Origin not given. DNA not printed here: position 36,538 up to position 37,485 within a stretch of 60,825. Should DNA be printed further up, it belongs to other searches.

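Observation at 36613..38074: Translationally coupled pair of uncharacterised Cys/His-motif genes (A then B): best candidate for an undescribed system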

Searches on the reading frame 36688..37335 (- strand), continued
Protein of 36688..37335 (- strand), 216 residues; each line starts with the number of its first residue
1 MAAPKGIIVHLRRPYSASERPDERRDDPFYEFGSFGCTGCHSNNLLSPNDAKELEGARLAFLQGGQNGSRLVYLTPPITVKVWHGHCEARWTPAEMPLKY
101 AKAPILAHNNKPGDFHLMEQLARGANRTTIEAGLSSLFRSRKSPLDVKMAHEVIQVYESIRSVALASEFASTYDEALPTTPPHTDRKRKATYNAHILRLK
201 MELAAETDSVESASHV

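Call 93: find_encoding_contigs(protein=P0051, flank=8000, max_places=2)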
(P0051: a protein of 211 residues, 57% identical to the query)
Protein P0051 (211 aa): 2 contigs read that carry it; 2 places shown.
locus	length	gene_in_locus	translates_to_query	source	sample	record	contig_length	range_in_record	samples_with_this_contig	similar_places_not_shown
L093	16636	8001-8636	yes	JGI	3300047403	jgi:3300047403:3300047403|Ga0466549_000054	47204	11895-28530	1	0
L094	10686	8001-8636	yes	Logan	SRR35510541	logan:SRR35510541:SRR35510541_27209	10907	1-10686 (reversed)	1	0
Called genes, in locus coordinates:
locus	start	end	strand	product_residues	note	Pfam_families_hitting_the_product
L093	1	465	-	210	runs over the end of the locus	PF00072:Response_reg, PF08281:Sigma70_r4_2 (weak), PF00196:GerE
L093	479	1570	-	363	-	PF00512:HisKA, PF02518:HATPase_c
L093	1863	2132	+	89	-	-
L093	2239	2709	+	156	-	PF13384:HTH_23, PF00196:GerE (weak), PF13518:HTH_28 (weak), PF13551:HTH_29, PF13565:HTH_32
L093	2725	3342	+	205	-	PF13358:DDE_3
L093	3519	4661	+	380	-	PF00069:Pkinase, PF07714:PK_Tyr_Ser-Thr, PF01636:APH (faint), PF03109:ABC1 (weak), PF17667:Pkinase_fungal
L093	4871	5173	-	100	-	-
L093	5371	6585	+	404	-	PF04389:Peptidase_M28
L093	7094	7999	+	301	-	PF18754:Nmad3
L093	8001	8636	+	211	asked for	-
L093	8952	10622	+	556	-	PF24981:Beta-prop_ATRN-LZTR1 (faint), PF13415:Beta-prop_FBX42 (weak), PF13418:Beta-prop_TYW4 (weak), PF24681:Kelch_KLHDC2_KLHL20_DRC7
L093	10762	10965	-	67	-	-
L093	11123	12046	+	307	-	PF00248:Aldo_ket_red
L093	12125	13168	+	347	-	PF04055:Radical_SAM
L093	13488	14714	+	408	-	PF13620:CarboxypepD_reg (faint), PF01483:P_proprotein, PF17802:SpaA (faint), PF22904:NOMO1-like_2nd (faint), PF17210:SdrD_B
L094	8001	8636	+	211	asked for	-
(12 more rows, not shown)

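Call 94: find_encoding_contigs(protein=P0056, flank=8000, max_places=2)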
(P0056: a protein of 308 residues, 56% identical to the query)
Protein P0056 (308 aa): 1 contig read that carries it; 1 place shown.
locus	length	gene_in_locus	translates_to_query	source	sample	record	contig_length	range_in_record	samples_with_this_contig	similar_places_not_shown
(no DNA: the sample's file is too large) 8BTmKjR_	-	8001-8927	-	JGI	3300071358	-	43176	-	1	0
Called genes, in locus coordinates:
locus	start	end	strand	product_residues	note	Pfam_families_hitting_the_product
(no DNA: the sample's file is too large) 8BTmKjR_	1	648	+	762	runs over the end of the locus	-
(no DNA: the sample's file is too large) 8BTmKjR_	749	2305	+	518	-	-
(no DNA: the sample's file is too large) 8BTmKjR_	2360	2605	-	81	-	PF14255:Zn_ribbon_21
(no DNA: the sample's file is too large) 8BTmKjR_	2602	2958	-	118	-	-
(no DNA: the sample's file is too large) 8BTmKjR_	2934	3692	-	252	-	-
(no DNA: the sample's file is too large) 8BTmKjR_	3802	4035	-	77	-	-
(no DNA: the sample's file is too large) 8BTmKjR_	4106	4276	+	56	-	-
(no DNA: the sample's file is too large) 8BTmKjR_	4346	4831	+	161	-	-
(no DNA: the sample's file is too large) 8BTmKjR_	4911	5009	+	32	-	-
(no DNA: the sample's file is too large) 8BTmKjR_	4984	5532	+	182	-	-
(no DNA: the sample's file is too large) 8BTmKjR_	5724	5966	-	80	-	-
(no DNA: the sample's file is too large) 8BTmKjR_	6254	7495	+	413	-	PF26345:ScoMcrA_N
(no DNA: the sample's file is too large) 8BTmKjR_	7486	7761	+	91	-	-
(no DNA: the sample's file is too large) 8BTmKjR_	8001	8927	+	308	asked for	-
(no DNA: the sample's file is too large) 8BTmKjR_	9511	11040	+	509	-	-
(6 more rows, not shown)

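Call 95: find_encoding_contigs(protein=P0048, flank=8000, max_places=2)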
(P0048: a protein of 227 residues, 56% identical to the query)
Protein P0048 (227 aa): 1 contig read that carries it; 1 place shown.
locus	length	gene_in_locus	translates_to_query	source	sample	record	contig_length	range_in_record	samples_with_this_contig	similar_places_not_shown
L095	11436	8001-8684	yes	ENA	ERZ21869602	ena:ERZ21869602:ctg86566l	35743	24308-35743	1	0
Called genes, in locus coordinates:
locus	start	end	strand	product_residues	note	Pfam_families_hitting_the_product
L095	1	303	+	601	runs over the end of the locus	PF01935:DUF87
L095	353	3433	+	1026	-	PF04313:HSDR_N, PF04851:ResIII, PF18766:SWI2_SNF2, PF22679:T1R_D3-like, PF11867:T1RH-like_C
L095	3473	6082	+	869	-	PF10237:N6-adenineMlase (weak), PF01861:BpsA_C (faint), PF01966:HD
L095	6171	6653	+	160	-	-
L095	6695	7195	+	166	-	-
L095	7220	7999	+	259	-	PF18754:Nmad3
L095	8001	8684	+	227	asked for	-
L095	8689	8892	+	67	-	-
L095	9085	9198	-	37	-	-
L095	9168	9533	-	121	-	-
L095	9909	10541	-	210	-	-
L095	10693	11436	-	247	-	?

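Call 97: search_protein_families(library=phrogs, proteins=[P0001, P0276], max_evalue=0.01)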
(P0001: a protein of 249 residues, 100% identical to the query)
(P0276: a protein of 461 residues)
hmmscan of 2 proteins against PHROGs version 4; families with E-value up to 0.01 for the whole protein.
P0001 (249 aa): 0 families

P0276 (461 aa): 0 families

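Call 98: search_protein_families(library=padloc, proteins=[P0276], max_evalue=0.01)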
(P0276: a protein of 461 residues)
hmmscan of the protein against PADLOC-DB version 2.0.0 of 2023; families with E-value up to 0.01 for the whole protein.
P0276 (461 aa): 0 families

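Call 110: search_protein_families(library=pfam, proteins=[L090:4836-5597:+, L091:7046-8008:+, L091:4770-6623:+, L090:7683-8951:+, L090:7242-7568:+, L090:4260-4712:+, L095:7220-7999:+], max_evalue=0.001)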
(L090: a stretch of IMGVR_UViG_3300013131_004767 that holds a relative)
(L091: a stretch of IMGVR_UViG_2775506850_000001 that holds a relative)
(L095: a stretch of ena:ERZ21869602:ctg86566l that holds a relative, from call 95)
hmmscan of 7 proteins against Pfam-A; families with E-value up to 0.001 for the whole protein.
L090:4836-5597:+ (253 aa): 1 family
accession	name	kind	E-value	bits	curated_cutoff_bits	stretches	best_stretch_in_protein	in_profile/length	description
PF18754.6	Nmad3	-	4e-67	226.9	27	1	2-223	1-247/247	Nucleotide modification associated domain 3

L091:7046-8008:+ (320 aa): 1 family
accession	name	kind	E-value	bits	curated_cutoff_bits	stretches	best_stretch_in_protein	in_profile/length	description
PF18754.6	Nmad3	-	7e-69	232.6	27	1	74-295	1-247/247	Nucleotide modification associated domain 3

L091:4770-6623:+ (617 aa): 3 families
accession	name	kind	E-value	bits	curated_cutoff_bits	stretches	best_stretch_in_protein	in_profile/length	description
PF25209.1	Phage_capsid_4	-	2.7e-53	182.4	27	1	302-612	3-260/262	Phage capsid protein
PF10124.15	Mu-like_gpT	-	4.7e-15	56.2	20.1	2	397-480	61-142/289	Mu-like prophage major head subunit gpT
PF04586.22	Peptidase_S78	-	2e-05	25.3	21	1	83-186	53-161/165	Caudovirus prohead serine protease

L090:7683-8951:+ (422 aa): 3 families
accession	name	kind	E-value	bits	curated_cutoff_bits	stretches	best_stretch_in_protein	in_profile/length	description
PF01555.25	N6_N4_Mtase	-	3.8e-25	89.6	26.7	1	212-405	2-219/221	DNA methylase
PF02195.25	ParB_N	-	4.1e-07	30.4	26.3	1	36-101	9-79/95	ParB N-terminal domain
PF03602.21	Cons_hypoth95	-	2.5e-05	24.5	24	0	366-413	40-88/182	Conserved hypothetical protein 95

L090:7242-7568:+ (108 aa): 1 family
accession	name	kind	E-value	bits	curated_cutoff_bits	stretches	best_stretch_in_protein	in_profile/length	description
PF01844.29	HNH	-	0.0002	21.9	21.4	1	52-93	2-45/47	HNH endonuclease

L090:4260-4712:+ (150 aa): 1 family
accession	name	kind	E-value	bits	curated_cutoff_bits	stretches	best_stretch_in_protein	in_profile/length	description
PF19889.5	DUF6362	-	3.3e-40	136.8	31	1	21-118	1-98/98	Domain of unknown function (DUF6362)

L095:7220-7999:+ (259 aa): 1 family
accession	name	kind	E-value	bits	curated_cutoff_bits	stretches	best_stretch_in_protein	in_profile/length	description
PF18754.6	Nmad3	-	1.2e-31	110.7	27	1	3-191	2-202/247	Nucleotide modification associated domain 3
